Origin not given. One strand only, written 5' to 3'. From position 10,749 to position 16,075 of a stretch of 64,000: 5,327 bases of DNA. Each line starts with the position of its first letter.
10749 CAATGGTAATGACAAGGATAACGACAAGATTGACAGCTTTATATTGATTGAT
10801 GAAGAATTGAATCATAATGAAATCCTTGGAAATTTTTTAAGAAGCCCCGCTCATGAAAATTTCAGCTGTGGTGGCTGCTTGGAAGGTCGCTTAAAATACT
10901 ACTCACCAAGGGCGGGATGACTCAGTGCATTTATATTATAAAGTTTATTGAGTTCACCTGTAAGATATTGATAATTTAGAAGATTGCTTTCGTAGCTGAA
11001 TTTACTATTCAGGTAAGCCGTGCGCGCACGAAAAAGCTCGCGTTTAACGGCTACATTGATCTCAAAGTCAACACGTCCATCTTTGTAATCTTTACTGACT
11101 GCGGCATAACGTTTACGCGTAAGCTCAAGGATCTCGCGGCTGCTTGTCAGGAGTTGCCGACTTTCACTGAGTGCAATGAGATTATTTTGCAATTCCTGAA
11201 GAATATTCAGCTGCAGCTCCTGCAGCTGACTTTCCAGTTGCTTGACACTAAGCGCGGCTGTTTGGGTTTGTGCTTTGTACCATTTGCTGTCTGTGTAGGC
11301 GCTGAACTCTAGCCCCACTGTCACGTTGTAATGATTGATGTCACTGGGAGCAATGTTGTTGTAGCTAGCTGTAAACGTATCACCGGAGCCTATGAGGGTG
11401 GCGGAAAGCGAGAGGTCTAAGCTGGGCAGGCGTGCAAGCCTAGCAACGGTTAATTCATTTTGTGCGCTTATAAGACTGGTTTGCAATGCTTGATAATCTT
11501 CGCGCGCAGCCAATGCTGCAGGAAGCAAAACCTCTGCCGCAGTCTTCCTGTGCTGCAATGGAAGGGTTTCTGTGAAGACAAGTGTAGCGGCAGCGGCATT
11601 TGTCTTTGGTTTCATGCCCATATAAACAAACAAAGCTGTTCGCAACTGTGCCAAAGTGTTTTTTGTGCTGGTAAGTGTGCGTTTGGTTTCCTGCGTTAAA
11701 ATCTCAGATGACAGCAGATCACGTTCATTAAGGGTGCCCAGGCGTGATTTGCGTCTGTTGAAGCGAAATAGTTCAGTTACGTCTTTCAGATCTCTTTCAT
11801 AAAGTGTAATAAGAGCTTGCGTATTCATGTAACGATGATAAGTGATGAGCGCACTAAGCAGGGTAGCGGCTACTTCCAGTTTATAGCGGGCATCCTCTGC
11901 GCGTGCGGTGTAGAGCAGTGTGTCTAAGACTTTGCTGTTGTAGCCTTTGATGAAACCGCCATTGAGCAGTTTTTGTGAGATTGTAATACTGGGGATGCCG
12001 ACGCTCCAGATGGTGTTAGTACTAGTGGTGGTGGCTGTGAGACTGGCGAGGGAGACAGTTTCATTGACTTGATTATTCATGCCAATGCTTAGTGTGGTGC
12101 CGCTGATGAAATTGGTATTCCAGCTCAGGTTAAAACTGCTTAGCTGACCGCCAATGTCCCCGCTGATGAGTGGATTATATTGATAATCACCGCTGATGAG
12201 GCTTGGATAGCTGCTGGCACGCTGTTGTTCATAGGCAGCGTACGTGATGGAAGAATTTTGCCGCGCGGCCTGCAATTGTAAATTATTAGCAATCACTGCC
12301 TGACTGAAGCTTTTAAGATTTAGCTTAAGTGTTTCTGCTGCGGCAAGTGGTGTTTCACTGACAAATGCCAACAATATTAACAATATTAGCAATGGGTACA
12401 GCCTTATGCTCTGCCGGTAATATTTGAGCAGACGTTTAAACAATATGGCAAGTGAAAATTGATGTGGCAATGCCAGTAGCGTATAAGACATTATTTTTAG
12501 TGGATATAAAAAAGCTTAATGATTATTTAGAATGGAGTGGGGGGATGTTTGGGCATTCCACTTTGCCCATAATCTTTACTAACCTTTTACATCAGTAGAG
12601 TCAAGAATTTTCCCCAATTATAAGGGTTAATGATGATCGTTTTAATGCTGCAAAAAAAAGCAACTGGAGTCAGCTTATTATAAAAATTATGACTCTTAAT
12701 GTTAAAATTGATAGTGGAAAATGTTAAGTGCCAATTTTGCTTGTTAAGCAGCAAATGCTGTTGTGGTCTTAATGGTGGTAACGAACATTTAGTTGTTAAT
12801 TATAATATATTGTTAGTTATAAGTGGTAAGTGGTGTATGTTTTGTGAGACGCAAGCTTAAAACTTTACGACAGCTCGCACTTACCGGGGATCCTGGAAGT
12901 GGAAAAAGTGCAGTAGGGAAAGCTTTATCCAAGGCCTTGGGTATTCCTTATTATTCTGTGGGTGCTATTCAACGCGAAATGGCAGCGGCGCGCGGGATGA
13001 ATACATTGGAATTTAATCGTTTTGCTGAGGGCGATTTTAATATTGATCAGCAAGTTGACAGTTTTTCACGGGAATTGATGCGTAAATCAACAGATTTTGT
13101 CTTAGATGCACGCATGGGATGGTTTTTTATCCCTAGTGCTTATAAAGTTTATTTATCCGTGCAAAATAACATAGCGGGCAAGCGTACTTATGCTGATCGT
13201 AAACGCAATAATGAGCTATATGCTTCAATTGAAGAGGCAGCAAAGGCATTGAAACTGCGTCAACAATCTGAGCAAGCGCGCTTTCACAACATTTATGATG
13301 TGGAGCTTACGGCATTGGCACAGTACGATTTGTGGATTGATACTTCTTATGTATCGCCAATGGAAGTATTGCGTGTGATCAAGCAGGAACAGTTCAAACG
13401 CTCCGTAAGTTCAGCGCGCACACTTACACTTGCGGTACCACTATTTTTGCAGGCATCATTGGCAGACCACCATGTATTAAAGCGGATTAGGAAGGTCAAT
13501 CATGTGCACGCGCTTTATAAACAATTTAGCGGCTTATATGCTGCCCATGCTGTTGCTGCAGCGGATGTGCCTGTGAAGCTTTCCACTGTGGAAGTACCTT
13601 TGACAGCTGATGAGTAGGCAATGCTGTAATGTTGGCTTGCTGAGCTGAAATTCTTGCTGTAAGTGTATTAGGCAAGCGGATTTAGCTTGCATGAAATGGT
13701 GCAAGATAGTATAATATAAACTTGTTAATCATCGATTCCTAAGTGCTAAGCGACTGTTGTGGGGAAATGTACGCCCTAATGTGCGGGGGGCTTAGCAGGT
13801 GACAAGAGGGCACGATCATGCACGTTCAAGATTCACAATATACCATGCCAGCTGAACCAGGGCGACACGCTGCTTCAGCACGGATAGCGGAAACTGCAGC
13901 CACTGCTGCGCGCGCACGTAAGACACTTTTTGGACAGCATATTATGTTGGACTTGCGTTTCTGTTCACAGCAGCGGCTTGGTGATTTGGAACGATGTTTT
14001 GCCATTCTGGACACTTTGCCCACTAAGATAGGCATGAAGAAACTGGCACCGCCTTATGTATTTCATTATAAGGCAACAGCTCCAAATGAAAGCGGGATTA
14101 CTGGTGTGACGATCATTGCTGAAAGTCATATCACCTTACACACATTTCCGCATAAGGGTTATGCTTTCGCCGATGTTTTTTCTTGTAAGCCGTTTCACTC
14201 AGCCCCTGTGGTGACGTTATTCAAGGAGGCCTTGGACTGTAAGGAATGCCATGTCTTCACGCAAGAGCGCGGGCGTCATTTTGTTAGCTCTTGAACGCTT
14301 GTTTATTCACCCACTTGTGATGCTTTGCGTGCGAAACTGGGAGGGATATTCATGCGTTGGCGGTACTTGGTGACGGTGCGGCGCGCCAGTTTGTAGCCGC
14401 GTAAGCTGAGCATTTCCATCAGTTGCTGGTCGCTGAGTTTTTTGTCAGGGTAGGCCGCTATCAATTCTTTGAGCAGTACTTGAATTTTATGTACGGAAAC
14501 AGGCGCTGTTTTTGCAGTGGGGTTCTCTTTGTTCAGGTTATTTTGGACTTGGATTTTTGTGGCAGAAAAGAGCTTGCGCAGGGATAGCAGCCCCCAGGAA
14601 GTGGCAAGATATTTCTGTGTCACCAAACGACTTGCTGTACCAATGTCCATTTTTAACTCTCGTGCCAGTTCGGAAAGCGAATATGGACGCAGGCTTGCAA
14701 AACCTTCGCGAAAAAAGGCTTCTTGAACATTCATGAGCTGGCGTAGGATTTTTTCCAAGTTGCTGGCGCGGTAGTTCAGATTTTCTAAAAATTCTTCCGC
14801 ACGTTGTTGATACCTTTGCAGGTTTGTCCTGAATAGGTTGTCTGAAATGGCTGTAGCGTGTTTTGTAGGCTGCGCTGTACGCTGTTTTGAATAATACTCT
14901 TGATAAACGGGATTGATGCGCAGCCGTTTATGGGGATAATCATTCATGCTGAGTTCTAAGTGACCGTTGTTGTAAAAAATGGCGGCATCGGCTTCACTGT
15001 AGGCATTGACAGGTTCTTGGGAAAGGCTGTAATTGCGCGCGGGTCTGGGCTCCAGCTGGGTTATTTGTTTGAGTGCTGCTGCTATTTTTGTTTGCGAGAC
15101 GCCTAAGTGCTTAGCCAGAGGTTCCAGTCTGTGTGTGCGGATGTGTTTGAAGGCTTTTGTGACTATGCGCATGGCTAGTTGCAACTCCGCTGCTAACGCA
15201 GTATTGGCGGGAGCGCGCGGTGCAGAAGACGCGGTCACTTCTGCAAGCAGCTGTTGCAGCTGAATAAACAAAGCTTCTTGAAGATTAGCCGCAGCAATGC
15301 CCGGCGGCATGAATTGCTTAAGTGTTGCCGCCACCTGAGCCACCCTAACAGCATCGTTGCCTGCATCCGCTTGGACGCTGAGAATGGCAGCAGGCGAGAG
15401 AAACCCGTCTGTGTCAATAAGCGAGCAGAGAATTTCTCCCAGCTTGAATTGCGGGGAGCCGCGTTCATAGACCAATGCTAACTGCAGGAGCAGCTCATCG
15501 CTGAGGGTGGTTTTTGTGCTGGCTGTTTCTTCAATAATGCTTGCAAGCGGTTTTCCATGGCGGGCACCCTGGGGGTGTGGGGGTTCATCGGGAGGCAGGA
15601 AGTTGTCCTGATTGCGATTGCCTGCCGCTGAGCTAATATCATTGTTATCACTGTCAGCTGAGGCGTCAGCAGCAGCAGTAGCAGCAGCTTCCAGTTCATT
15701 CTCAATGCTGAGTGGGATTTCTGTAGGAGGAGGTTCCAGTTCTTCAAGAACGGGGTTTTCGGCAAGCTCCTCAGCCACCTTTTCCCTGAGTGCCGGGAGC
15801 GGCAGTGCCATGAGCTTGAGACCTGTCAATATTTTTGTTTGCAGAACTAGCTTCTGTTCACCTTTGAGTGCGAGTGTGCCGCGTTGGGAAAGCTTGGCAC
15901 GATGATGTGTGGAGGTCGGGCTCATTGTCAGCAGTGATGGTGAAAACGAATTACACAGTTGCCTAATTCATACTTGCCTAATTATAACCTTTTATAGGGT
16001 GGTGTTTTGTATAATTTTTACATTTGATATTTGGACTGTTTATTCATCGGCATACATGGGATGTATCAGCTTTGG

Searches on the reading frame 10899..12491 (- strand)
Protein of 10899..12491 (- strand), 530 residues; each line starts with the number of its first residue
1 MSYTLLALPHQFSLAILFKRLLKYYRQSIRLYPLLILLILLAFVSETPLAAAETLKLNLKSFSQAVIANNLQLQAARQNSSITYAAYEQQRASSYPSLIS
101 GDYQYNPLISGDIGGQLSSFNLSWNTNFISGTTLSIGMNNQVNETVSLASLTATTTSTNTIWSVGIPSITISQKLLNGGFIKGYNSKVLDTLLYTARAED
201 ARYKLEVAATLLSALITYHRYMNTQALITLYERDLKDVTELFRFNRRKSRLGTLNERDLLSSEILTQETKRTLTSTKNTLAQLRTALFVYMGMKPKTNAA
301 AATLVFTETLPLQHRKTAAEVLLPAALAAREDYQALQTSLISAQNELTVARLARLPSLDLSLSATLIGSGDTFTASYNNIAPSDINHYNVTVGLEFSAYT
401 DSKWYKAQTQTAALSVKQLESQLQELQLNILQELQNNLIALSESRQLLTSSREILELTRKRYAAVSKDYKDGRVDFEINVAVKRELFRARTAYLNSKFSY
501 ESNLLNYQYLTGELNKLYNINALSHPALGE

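Call 4: search_protein_families(library=pfam, proteins=[window:10899-12491:-])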
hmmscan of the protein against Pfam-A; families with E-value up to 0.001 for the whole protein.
window:10899-12491:- (530 aa): 1 family
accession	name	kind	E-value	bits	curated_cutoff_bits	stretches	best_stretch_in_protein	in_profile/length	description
PF02321.23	OEP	-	3.8e-21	76.2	22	2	324-512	6-187/187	Outer membrane efflux protein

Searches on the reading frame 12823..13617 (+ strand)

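Call 4: search_protein_families(library=pfam, proteins=[window:12823-13617:+])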
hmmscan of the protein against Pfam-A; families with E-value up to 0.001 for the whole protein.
window:12823-13617:+ (264 aa): 4 families
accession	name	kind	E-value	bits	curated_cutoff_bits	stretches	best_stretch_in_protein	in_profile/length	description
PF13189.12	Cytidylate_kin2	-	1.8e-16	61.2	28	1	19-175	3-175/176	Cytidylate kinase-like family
PF13238.12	AAA_18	-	2e-09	38.4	29.4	1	19-133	2-119/128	AAA domain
PF02224.24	Cytidylate_kin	-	1.2e-08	35.4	26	1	19-57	2-40/211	Cytidylate kinase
PF13207.12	AAA_17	-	2e-08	35.1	27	1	21-96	1-78/136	AAA domain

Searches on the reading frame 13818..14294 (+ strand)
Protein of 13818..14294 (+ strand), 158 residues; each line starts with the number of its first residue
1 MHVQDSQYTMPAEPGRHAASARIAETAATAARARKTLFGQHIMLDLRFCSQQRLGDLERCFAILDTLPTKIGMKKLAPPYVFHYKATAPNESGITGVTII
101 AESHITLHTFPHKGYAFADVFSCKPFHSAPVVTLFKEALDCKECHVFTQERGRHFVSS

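Call 4: search_protein_families(library=pfam, proteins=[window:13818-14294:+])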
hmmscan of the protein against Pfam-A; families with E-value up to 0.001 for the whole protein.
window:13818-14294:+ (158 aa): 1 family
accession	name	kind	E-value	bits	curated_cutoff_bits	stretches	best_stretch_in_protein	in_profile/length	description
PF02675.21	AdoMet_dc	-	2e-23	83.2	25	1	41-152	1-107/107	S-adenosylmethionine decarboxylase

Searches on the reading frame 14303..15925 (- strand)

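Call 4: search_protein_families(library=pfam, proteins=[window:14303-15925:-])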
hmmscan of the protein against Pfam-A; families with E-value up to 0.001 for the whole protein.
window:14303-15925:- (540 aa): 3 families
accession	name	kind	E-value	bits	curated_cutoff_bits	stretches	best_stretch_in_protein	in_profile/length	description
PF04552.19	Sigma54_DBD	-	2.5e-37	128.5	22.8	1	369-534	4-159/160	Sigma-54, DNA binding domain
PF04963.19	Sigma54_CBD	-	1.1e-32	113.7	22.9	1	131-341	2-185/185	Sigma-54 factor, core binding domain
PF00309.25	Sigma54_AID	-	2.8e-06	27.5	23.8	1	18-62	2-46/46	Sigma-54 factor, Activator interacting domain (AID)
